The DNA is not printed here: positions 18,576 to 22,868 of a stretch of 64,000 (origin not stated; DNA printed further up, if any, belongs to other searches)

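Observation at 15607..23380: Minimal split NRPS operon predicted to build an oxidised Leu-Gly dipeptide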

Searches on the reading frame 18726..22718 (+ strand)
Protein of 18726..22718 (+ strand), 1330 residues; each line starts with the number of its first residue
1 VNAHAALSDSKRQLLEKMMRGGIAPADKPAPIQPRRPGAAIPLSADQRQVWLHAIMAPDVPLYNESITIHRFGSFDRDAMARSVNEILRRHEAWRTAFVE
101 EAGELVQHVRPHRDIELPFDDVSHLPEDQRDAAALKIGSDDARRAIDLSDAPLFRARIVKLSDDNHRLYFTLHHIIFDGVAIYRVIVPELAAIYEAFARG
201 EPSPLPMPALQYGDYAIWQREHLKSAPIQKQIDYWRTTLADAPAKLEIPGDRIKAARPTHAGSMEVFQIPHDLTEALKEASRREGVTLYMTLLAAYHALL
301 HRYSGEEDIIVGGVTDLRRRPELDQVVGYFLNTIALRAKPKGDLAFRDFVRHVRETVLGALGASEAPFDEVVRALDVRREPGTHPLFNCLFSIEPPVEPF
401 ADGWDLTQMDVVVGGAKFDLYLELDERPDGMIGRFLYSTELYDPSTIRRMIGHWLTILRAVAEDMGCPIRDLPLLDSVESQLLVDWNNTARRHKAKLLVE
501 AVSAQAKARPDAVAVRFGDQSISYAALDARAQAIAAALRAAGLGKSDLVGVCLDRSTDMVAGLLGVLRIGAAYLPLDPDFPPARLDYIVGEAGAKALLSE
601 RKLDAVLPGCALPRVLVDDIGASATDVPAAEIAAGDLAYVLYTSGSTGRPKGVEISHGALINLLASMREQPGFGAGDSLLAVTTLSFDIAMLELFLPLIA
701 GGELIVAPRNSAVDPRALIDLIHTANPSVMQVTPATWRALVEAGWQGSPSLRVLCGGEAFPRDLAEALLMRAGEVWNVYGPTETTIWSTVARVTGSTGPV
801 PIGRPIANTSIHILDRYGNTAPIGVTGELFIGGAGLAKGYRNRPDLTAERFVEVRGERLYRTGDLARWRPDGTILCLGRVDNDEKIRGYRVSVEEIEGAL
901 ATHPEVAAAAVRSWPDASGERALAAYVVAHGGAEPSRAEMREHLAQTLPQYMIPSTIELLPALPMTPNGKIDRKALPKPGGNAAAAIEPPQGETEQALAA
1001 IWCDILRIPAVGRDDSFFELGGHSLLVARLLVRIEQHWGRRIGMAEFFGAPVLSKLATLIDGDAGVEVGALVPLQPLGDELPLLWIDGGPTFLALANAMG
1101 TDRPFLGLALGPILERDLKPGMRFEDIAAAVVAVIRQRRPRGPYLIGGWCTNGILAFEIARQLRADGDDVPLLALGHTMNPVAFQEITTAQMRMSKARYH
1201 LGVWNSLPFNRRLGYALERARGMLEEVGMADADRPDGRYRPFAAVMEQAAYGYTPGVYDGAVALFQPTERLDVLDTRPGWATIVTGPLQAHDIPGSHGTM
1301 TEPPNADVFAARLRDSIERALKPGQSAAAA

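Call 7: search_protein_families(library=pfam, proteins=[window:18726-22718:+])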
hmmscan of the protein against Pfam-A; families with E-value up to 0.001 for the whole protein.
window:18726-22718:+ (1330 aa): 5 families
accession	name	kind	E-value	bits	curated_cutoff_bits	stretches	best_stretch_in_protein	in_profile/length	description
PF00668.25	Condensation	-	1.2e-95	321.3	30.6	1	41-483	5-455/456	Condensation domain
PF00501.34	AMP-binding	-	1.7e-87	294.1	29.9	1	504-840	3-383/384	AMP-binding enzyme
PF13193.12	AMP-binding_C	-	4.3e-15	56.8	24.5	1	895-970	1-76/76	AMP-binding enzyme C-terminal domain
PF00550.31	PP-binding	-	1.8e-14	54.1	20.8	1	996-1060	1-67/67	Phosphopantetheine attachment site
PF00975.26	Thioesterase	-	1.6e-11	45.3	26.4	1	1116-1306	40-215/226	Thioesterase domain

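Call 8: search_protein_families(library=ncbifam, proteins=[window:18726-22718:+])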
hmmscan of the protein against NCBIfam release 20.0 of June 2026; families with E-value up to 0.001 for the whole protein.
window:18726-22718:+ (1330 aa): 103 families (the best 25 are shown)
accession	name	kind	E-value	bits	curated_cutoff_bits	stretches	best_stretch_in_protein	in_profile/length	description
NF004282.0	PRK05691.1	subfamily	2e-235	784.2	4090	1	28-1058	663-1703/4334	non-ribosomal peptide synthase/polyketide synthase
NF047350.1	aureusi_NRPS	equivalog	1.1e-161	539.9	2500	2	461-1061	377-976/2373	aureusimine non-ribosomal peptide synthetase AusA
NF041803.1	NRPS_SolG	exception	2.6e-153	512.1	2200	1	78-1057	149-1152/1163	solanimycin non-ribosomal peptide synthetase SolG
NF038078.1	NRPS_MxcG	equivalog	6.7e-135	451.1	2300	1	39-1063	3-1044/1442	myxochelin non-ribosomal peptide synthetase MxcG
NF007605.2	PRK10252.1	equivalog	3.8e-123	412.3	2400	1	41-1182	4-1170/1292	enterobactin non-ribosomal peptide synthetase EntF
TIGR01733.1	AA-adenyl-dom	subfamily_domain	1.1e-121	406.5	317.4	1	523-911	1-409/409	amino acid adenylation domain-containing protein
NF003417.0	PRK04813.1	subfamily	2.7e-78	263.7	476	1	498-976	5-499/505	D-alanine--poly(phosphoribitol) ligase subunit DltA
TIGR01734.1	D-ala-DACP-lig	equivalog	4.7e-76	256.4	559.85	1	498-976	2-498/504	D-alanine--poly(phosphoribitol) ligase subunit DltA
TIGR03443.1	alpha_am_amid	equivalog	6.5e-73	245.8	1030.1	4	938-1061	784-918/1390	L-aminoadipate-semialdehyde dehydrogenase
NF004837.0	PRK06187.1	subfamily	1.2e-72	244.9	476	2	622-977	157-519/531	long-chain-fatty-acid--CoA ligase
TIGR03098.1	ligase_PEP_1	hypoth_equivalog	2.2e-68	231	592.35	1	500-976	4-514/517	acyl-CoA ligase (AMP-forming), exosortase A system-associated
NF004511.1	PRK05852.1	equivalog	8.8e-55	186.3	650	1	499-976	2-500/505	FadD7 family fatty acid--CoA ligase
NF004822.0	PRK06178.1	equivalog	1.5e-51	175.7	782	2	620-977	198-564/571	acyl-CoA synthetase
NF005858.0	PRK07787.1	subfamily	2.1e-51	174.9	575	1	503-977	8-469/471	acyl-CoA synthetase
NF006182.0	PRK08316.1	subfamily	6.6e-51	173.4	663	1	491-976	6-513/523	fatty acyl-CoA synthetase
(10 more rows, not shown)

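Call 14: find_homologous_proteins(query=window:18726-22718:+, region=1060-1330)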
Query window:18726-22718:+, residues 1060-1330 (271 aa): 226 proteins with E <= 0.001 among 8000 candidates; the best 120 are listed.
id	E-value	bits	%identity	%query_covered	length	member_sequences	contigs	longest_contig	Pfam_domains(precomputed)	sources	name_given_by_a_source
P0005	1.0e-176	604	100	100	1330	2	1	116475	PF00668.26,PF00550.32,PF00501.35,PF13193.13,PF00975.27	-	-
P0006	2.9e-156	537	89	99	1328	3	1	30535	PF00668.26,PF00550.32,PF00501.35,PF13193.13,PF00975.27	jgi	-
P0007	1.7e-154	531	88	100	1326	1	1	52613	PF00668.26,PF00550.32,PF00501.35,PF13193.13,PF00975.27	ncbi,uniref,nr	ncbi:amino acid adenylation domain-containing protein [Sphingomonas bacterium]|uniref:non-ribosomal 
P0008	1.7e-154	531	88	100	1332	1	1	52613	PF00668.26,PF00550.32,PF00501.35,PF13193.13,PF00975.27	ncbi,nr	ncbi:MAG: amino acid adenylation protein [Sphingomonas bacterium]|nr:amino acid adenylation protein 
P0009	6.9e-126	437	71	98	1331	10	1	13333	PF00668.26,PF00550.32,PF00501.35,PF13193.13,PF00975.27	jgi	jgi:amino acid adenylation domain-containing protein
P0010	8.3e-126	437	71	98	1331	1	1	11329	PF00668.26,PF00550.32,PF00501.35,PF13193.13,PF00975.27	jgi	jgi:amino acid adenylation domain-containing protein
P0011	9.4e-126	437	71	98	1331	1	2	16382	PF00668.26,PF00550.32,PF00501.35,PF13193.13,PF00975.27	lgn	-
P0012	1.5e-125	436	72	100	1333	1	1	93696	PF00668.26,PF00550.32,PF00501.35,PF13193.13,PF00975.27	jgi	jgi:amino acid adenylation domain-containing protein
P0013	3.0e-125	435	71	98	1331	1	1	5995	PF00668.26,PF00550.32,PF00501.35,PF13193.13,PF00975.27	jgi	jgi:amino acid adenylation domain-containing protein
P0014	3.3e-125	435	71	98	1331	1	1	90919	PF00668.26,PF00550.32,PF00501.35,PF13193.13,PF00975.27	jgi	jgi:amino acid adenylation domain-containing protein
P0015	5.1e-125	434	70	99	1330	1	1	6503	PF00668.26,PF00550.32,PF00501.35,PF13193.13,PF00975.27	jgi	-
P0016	6.5e-125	434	71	98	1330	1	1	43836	PF00668.26,PF00550.32,PF00501.35,PF13193.13,PF00975.27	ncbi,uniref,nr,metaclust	ncbi:non-ribosomal peptide synthetase [Sphingomonas mali]|uniref:non-ribosomal peptide synthetase n=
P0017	7.7e-125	434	72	95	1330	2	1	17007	PF00668.26,PF00550.32,PF00501.35,PF13193.13,PF00975.27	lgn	-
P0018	8.1e-125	434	70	98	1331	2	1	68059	PF00668.26,PF00550.32,PF00501.35,PF13193.13,PF00975.27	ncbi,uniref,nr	ncbi:non-ribosomal peptide synthetase [Sphingomonas pruni]|uniref:non-ribosomal peptide synthetase n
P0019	1.1e-124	433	70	98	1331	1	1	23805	PF00668.26,PF00550.32,PF00501.35,PF13193.13,PF00975.27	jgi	jgi:amino acid adenylation domain-containing protein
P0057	1.1e-103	364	60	99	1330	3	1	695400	PF00668.26,PF00550.32,PF00501.35,PF13193.13,PF00975.27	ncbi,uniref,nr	ncbi:non-ribosomal peptide synthetase [Stakelama marina]|uniref:Amino acid adenylation domain-contai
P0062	4.5e-95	336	59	96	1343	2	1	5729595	PF00668.26,PF00550.32,PF00501.35,PF13193.13,PF00975.27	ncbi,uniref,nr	ncbi:non-ribosomal peptide synthetase [Sphingosinicella sp. BN140058]|uniref:non-ribosomal peptide s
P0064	3.8e-91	323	57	100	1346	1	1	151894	PF00668.26,PF00550.32,PF00501.35,PF13193.13,PF00975.27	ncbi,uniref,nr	ncbi:amino acid adenylation domain-containing protein [Sphingomonas parva]|uniref:Amino acid adenyla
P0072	2.3e-52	196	41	96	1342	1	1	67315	PF00668.26,PF00550.32,PF00501.35,PF13193.13,PF00975.27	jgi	jgi:amino acid adenylation domain-containing protein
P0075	3.8e-35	139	33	93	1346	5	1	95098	PF00668.26,PF00550.32,PF00501.35,PF13193.13,PF00975.27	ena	-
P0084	5.8e-23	100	31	92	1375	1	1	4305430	PF00668.26,PF00550.32,PF00501.35,PF13193.13,PF00975.27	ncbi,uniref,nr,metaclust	ncbi:amino acid adenylation domain protein [Methylocella silvestris BL2]|uniref:Amino acid adenylati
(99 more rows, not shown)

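Call 15: find_encoding_contigs(protein=P0016, flank=10000, max_places=2)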
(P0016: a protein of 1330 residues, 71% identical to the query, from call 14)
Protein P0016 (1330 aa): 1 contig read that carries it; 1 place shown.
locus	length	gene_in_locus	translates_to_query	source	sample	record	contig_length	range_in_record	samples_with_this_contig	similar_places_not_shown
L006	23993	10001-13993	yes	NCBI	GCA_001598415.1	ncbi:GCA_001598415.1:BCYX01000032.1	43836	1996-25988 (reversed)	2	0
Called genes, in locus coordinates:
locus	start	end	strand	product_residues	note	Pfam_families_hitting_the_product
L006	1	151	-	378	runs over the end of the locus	PF02790:COX2_TM, PF00116:COX2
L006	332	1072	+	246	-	PF03740:PdxJ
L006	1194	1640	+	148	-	PF01648:ACPS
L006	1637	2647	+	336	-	PF10502:Peptidase_S26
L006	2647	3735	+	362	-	PF01594:AI-2E_transport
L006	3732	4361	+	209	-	PF02798:GST_N, PF13417:GST_N_3, PF13409:GST_N_2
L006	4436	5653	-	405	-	PF00135:COesterase, PF20434:BD-FAE, PF07859:Abhydrolase_3, PF00326:Peptidase_S9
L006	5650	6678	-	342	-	PF01757:Acyl_transf_3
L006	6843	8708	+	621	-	PF00501:AMP-binding, PF13193:AMP-binding_C, PF00550:PP-binding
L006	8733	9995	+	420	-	PF00067:p450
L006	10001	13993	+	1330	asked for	PF00668:Condensation, PF00501:AMP-binding, PF13193:AMP-binding_C, PF00550:PP-binding, PF00975:Thioesterase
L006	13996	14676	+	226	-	PF22624:AASDHPPT_N, PF01648:ACPS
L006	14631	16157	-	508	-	PF01943:Polysacc_synt, PF13440:Polysacc_synt_3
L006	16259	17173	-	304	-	-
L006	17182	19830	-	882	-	PF00577:Usher (weak)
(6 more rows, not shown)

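Call 16: find_encoding_contigs(protein=P0057, flank=10000, max_places=2)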
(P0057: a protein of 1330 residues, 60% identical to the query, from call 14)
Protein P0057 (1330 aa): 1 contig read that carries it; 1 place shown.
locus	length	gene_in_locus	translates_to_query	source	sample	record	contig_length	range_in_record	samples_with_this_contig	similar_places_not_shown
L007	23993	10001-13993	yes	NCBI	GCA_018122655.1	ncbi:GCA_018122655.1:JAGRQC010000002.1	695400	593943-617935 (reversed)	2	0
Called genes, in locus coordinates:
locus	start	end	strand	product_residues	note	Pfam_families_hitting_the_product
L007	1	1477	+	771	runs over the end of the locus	PF19335:HMBD, PF00122:E1-E2_ATPase, PF00702:Hydrolase, PF08282:Hydrolase_3 (faint)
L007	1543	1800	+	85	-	PF13520:AA_permease_2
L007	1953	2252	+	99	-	-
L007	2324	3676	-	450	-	PF00753:Lactamase_B, PF00581:Rhodanese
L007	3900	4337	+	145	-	PF00582:Usp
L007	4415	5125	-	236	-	PF14342:DUF4396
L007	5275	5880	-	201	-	PF13442:Cytochrome_CBB3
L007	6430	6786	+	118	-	PF13683:rve_3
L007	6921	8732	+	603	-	PF00501:AMP-binding, PF13193:AMP-binding_C, PF00550:PP-binding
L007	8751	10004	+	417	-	PF00067:p450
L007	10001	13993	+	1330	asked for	PF00668:Condensation, PF00501:AMP-binding, PF13193:AMP-binding_C, PF00550:PP-binding, PF00975:Thioesterase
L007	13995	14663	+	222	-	PF22624:AASDHPPT_N (weak), PF01648:ACPS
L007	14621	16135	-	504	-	PF01943:Polysacc_synt, PF13440:Polysacc_synt_3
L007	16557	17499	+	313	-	PF13358:DDE_3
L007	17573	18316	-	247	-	PF03358:FMN_red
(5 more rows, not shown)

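Call 17: find_encoding_contigs(protein=P0062, flank=10000, max_places=2)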
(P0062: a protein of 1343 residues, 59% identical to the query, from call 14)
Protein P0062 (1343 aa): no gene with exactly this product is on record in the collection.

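Call 19: find_encoding_contigs(protein=P0064, flank=8000, max_places=1)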
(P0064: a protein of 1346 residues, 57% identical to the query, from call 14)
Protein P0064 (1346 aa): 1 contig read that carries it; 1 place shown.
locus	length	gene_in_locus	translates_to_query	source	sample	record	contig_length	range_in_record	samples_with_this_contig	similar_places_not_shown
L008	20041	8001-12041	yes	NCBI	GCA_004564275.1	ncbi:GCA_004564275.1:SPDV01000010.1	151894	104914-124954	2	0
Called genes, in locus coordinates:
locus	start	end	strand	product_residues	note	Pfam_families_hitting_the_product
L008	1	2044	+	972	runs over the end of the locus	PF07715:Plug, PF00593:TonB_dep_Rec_b-barrel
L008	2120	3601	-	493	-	PF01244:Peptidase_M19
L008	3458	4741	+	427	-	PF02353:CMAS, PF05175:MTS (weak), PF13489:Methyltransf_23, PF08241:Methyltransf_11, PF08242:Methyltransf_12, PF13649:Methyltransf_25, PF13847:Methyltransf_31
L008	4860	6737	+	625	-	PF00501:AMP-binding, PF13193:AMP-binding_C, PF00550:PP-binding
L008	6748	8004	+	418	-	PF00067:p450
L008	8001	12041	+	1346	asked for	PF00668:Condensation, PF00501:AMP-binding, PF13193:AMP-binding_C, PF00550:PP-binding, PF00975:Thioesterase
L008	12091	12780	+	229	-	PF22624:AASDHPPT_N (weak), PF01648:ACPS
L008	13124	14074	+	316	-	PF02423:OCD_Mu_crystall (weak), PF03446:NAD_binding_2 (weak), PF03807:F420_oxidored (weak), PF02153:PDH_N, PF20463:PDH_C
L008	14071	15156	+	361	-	PF00793:DAHP_synth_1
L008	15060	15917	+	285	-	PF16233:DUF4893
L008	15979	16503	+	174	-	PF00156:Pribosyltran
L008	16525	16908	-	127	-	PF20791:Acyl-ACP_TE_C (weak), PF13279:4HBT_2, PF03061:4HBT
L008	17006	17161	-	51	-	-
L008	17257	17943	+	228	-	PF00702:Hydrolase, PF13419:HAD_2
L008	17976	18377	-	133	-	-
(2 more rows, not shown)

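Call 20: find_encoding_contigs(protein=P0072, flank=8000, max_places=1)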
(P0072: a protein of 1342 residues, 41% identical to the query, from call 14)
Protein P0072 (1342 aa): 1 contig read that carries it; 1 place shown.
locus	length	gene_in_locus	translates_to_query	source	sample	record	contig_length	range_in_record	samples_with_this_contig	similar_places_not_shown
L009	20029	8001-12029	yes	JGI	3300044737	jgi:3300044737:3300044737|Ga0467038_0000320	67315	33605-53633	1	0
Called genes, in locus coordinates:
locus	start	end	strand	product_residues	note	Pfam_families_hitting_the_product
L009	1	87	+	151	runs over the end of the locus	PF25182:NonGDSL (weak), PF00657:Lipase_GDSL (weak), PF13472:Lipase_GDSL_2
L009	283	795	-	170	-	PF01152:Bac_globin (weak)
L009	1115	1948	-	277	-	PF12849:PBP_like_2, PF01547:SBP_bac_1 (weak), PF13531:SBP_bac_11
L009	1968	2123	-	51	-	-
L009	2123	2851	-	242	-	PF00005:ABC_tran, PF13304:AAA_21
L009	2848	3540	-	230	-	-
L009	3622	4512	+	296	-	PF12728:HTH_17, PF12727:PBP_like, PF13531:SBP_bac_11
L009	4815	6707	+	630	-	PF00501:AMP-binding, PF13193:AMP-binding_C, PF00550:PP-binding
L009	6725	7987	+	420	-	PF00067:p450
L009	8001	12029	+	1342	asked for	PF00668:Condensation, PF00501:AMP-binding, PF13193:AMP-binding_C, PF00550:PP-binding, PF00975:Thioesterase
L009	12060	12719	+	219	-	PF22624:AASDHPPT_N, PF01648:ACPS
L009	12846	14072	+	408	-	PF03707:MHYT, PF04397:LytTR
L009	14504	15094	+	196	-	PF03922:OmpW, PF13505:OMP_b-brl (weak)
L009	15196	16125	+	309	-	PF00941:FAD_binding_5, PF03450:CO_deh_flav_C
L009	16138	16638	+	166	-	PF00111:Fer2 (weak), PF01799:Fer2_2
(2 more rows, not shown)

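Call 21: find_encoding_contigs(protein=P0075, flank=8000, max_places=1)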
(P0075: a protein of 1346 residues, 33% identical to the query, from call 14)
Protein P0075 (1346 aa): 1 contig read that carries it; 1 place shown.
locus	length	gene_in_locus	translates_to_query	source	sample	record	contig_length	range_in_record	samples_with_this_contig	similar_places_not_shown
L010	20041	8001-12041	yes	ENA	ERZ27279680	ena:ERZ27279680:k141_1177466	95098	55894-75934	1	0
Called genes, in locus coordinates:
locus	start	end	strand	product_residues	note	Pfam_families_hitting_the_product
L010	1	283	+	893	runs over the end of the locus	PF00501:AMP-binding, PF13193:AMP-binding_C, PF00550:PP-binding, PF00561:Abhydrolase_1 (weak), PF00975:Thioesterase, PF12697:Abhydrolase_6 (weak)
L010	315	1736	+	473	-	-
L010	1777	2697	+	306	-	PF00685:Sulfotransfer_1, PF13469:Sulfotransfer_3 (weak)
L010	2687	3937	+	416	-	PF13579:Glyco_trans_4_4, PF13439:Glyco_transf_4, PF00534:Glycos_transf_1, PF13524:Glyco_trans_1_2, PF13692:Glyco_trans_1_4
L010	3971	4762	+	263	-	PF01522:Polysacc_deac_1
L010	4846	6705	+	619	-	PF00501:AMP-binding, PF13193:AMP-binding_C, PF00550:PP-binding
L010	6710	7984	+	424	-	PF00067:p450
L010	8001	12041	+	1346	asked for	PF00668:Condensation, PF00501:AMP-binding, PF13193:AMP-binding_C, PF00550:PP-binding, PF00975:Thioesterase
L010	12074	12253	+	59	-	PF19451:DUF5989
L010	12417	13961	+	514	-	PF04932:Wzy_C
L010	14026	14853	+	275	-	PF03808:Glyco_tran_WecG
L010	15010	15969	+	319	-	PF13472:Lipase_GDSL_2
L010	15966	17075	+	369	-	PF00685:Sulfotransfer_1, PF13469:Sulfotransfer_3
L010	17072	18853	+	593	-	PF02543:Carbam_trans_N, PF22521:HypF_C_2 (weak), PF16861:Carbam_trans_C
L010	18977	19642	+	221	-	PF13620:CarboxypepD_reg, PF13715:CarbopepD_reg_2 (faint)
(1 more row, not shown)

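Call 22: find_encoding_contigs(protein=P0084, flank=8000, max_places=1)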
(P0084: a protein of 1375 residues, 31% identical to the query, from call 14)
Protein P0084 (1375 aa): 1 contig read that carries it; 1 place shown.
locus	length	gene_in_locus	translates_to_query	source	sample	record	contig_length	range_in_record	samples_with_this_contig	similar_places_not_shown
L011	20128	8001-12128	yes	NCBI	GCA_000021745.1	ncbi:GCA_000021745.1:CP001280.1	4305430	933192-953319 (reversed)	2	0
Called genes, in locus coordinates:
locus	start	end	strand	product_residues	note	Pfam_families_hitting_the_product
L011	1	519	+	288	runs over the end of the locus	PF01292:Ni_hydr_CYTB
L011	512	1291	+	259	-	PF00174:Oxidored_molyb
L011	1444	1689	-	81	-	-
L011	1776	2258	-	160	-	PF07883:Cupin_2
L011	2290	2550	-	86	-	-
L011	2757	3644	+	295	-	PF00126:HTH_1, PF03466:LysR_substrate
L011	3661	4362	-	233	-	PF00578:AhpC-TSA, PF08534:Redoxin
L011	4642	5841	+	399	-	PF01734:Patatin, PF12536:DUF3734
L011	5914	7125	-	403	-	PF00083:Sugar_tr (weak), PF07690:MFS_1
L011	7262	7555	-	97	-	-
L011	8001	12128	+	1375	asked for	PF00668:Condensation, PF00501:AMP-binding, PF13193:AMP-binding_C (weak), PF00550:PP-binding, PF00975:Thioesterase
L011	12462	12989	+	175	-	PF04542:Sigma70_r2, PF07638:Sigma70_ECF (weak), PF22029:PhyR_sigma2, PF08281:Sigma70_r4_2, PF04545:Sigma70_r4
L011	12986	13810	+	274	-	-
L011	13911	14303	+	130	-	PF03640:Lipoprotein_15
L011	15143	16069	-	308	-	PF00561:Abhydrolase_1, PF12697:Abhydrolase_6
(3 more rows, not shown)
